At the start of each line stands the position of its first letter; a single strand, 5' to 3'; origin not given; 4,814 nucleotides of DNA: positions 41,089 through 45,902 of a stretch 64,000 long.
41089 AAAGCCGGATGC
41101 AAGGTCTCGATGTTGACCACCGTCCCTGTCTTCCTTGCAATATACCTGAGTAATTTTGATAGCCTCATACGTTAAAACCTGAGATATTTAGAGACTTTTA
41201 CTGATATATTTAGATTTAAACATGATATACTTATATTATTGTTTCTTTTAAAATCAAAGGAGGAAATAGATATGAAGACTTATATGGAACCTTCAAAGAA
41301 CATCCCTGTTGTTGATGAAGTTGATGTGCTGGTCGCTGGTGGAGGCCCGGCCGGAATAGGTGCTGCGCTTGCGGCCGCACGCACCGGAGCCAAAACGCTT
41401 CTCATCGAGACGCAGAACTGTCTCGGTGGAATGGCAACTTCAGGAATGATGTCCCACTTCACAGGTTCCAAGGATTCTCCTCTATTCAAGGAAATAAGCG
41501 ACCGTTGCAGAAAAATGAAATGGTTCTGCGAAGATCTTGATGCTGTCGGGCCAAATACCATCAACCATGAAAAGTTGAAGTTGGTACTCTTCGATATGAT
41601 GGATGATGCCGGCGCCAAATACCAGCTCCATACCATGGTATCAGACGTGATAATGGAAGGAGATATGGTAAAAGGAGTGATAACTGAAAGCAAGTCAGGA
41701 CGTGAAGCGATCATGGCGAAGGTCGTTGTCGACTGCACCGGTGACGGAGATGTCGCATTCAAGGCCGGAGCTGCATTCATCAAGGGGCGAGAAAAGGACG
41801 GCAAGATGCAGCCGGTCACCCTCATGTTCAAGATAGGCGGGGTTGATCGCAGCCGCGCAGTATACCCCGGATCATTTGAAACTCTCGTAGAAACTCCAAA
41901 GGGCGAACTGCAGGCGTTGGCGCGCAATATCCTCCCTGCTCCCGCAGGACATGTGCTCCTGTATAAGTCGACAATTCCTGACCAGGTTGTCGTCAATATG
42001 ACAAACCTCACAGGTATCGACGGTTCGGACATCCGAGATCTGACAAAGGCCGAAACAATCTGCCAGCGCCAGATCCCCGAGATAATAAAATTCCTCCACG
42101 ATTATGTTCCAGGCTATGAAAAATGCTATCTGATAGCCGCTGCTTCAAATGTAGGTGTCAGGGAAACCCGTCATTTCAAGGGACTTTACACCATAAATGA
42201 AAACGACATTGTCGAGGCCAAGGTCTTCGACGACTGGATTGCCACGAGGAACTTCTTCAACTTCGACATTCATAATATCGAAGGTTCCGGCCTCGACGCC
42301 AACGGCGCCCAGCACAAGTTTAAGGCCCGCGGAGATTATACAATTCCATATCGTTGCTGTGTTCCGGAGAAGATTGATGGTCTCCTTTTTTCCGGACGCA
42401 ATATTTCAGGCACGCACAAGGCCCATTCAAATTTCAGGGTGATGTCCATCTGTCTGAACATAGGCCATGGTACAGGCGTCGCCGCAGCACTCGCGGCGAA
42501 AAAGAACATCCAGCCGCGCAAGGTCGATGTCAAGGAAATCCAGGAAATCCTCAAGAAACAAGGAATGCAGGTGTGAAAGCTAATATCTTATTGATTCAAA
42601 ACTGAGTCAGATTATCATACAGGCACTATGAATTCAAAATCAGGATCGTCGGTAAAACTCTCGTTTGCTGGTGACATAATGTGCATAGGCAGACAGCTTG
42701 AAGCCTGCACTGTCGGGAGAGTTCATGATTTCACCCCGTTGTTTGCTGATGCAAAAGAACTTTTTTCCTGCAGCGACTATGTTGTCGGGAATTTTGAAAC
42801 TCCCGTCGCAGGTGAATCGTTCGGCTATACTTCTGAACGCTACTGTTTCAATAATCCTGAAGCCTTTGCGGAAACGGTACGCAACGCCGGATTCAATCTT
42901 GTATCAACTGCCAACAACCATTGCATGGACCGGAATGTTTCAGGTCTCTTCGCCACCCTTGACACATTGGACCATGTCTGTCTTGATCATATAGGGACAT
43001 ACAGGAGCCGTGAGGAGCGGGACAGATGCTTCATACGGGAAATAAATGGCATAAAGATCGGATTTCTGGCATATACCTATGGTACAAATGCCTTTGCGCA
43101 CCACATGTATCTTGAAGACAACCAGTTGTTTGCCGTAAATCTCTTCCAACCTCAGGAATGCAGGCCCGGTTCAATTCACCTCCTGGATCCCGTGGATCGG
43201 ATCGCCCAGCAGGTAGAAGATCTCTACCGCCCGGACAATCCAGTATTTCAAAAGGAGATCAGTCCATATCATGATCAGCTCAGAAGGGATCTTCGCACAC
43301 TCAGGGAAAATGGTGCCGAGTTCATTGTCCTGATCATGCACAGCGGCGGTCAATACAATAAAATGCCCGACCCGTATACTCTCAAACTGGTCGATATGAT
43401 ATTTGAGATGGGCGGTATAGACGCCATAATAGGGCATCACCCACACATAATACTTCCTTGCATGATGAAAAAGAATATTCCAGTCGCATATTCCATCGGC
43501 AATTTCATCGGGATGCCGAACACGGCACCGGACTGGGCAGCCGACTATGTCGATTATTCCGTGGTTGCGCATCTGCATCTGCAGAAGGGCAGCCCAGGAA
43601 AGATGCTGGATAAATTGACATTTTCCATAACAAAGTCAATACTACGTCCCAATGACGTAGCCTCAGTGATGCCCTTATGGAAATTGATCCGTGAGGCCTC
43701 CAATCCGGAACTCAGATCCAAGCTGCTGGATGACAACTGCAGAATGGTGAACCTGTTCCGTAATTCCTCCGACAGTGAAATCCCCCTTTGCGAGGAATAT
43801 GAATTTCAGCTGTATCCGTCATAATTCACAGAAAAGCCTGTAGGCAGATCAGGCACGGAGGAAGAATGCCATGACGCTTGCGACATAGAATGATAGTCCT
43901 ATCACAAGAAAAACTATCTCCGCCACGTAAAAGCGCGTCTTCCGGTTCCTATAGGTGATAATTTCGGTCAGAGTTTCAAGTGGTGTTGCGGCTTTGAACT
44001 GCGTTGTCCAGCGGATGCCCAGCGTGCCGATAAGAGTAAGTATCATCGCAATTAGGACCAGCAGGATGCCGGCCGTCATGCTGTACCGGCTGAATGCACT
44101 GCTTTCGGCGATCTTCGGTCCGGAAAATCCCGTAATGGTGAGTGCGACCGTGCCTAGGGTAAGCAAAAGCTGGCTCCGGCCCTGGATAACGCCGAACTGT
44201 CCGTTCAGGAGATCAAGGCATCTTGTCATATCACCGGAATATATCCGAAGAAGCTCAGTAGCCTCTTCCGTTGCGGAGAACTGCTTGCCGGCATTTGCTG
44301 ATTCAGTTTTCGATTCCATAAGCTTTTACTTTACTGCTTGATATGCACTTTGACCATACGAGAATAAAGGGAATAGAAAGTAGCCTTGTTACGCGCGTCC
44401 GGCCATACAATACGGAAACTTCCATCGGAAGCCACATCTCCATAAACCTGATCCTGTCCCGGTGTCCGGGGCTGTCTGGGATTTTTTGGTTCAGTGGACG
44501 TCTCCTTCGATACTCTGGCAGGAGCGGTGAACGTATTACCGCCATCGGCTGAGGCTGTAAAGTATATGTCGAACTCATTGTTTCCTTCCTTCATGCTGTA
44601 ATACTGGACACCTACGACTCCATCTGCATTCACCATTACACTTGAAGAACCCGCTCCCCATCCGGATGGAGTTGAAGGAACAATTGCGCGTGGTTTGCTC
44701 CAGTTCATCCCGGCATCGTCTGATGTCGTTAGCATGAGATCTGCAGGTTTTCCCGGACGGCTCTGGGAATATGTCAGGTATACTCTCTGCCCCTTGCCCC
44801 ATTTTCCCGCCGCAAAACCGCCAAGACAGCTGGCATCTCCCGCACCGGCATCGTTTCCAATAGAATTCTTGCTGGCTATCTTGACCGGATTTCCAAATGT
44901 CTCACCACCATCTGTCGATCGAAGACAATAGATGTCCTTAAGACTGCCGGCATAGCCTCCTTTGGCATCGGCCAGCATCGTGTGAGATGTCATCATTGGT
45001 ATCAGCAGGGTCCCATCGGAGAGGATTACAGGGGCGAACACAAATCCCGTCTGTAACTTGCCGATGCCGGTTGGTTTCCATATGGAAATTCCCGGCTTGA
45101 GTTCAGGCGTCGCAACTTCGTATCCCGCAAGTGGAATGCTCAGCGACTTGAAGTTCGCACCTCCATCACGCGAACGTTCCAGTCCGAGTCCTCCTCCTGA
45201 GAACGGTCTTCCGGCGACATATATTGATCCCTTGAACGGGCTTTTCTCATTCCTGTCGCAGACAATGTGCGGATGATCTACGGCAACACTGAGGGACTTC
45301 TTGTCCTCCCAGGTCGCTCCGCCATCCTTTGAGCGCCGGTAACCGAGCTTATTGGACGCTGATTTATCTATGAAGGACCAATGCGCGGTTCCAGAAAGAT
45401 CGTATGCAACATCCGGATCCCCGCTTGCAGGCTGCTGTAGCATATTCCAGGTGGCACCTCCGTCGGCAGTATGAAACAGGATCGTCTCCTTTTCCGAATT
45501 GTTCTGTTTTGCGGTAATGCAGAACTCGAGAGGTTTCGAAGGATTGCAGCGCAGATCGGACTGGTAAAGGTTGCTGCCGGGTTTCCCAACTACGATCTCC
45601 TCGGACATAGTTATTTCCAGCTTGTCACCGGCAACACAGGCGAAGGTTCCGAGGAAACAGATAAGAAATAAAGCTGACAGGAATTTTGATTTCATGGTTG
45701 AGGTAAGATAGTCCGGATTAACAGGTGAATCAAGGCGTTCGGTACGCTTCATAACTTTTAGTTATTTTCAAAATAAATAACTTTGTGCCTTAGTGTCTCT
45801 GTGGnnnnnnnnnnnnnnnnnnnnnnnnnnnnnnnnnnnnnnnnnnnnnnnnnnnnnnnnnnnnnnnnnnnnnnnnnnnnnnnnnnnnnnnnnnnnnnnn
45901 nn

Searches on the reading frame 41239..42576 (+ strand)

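Call 71: search_protein_families(library=pfam, proteins=[window:41239-42576:+], max_evalue=0.00001)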
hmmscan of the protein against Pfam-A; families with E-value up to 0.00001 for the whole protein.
window:41239-42576:+ (445 aa): 9 families
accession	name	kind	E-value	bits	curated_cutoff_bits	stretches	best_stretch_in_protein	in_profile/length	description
PF12831.13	FAD_oxidored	-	5.3e-109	365.7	27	1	29-438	1-416/416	FAD dependent oxidoreductase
PF00890.30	FAD_binding_2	-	1.5e-10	41.3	20.4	0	29-64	1-36/414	FAD binding domain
PF01134.28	GIDA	-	8.5e-08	32.1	22.1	1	29-60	1-31/391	Glucose inhibited division protein A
PF01266.30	DAO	-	9.7e-08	32.4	27.9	0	29-90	1-67/353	FAD dependent oxidoreductase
PF01946.23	Thi4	-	1.6e-06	27.9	26.2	0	25-165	15-164/235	Thi4 family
PF01494.25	FAD_binding_3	-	1.9e-06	27.8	22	0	27-59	1-33/349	FAD binding domain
PF07992.20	Pyr_redox_2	-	2.1e-06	27.8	26.1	0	29-67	2-42/291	Pyridine nucleotide-disulphide oxidoreductase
PF13450.12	NAD_binding_8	-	4.5e-06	27.3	21.9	0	32-69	1-38/68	NAD(P)-binding Rossmann-like domain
PF03486.20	HI0933_like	-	9.2e-06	25.7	50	0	29-63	2-36/244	HI0933-like protein Rossmann domain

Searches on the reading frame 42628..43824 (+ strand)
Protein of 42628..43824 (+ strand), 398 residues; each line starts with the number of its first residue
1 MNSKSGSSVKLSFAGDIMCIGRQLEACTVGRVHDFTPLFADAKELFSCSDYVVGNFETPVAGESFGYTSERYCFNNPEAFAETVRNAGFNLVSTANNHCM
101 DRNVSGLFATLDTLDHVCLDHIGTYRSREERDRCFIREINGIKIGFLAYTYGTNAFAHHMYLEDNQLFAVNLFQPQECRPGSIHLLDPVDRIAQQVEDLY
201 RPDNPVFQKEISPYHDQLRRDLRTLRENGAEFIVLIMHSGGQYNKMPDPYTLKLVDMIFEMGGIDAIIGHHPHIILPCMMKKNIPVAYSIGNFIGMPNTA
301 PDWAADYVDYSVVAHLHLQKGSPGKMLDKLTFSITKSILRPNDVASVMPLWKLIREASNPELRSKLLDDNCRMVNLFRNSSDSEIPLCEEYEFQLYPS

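Call 71: search_protein_families(library=pfam, proteins=[window:42628-43824:+], max_evalue=0.00001)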
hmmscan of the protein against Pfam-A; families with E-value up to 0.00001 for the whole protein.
window:42628-43824:+ (398 aa): 1 family
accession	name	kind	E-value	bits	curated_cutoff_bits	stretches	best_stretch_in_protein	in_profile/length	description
PF09587.15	PGA_cap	-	5.7e-63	213.2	27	1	10-294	1-252/255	Bacterial capsule synthesis protein PGA_cap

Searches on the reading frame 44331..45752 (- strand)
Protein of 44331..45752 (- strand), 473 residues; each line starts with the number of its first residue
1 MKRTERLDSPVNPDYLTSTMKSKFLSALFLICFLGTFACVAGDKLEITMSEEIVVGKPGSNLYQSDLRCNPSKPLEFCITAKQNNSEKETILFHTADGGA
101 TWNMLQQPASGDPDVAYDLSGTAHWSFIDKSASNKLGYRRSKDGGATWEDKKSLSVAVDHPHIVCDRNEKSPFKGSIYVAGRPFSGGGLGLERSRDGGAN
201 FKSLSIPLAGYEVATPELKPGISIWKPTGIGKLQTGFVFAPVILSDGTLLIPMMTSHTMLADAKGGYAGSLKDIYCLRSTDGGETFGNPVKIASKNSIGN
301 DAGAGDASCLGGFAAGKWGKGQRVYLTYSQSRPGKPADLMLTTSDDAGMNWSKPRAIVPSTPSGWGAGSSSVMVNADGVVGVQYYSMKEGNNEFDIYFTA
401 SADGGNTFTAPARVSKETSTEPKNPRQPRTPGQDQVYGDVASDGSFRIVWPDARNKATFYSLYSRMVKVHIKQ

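Call 72: search_protein_families(library=pfam, proteins=[window:44331-45752:-], max_evalue=0.00001)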
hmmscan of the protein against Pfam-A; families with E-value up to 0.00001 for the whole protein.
window:44331-45752:- (473 aa): 2 families
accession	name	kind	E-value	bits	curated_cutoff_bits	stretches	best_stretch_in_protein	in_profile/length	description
PF13088.12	BNR_2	-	2.9e-10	40.4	31.4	0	259-407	3-149/277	BNR repeat-like domain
PF02012.26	BNR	-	6.3e-09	34.9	27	0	140-149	2-11/12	BNR/Asp-box repeat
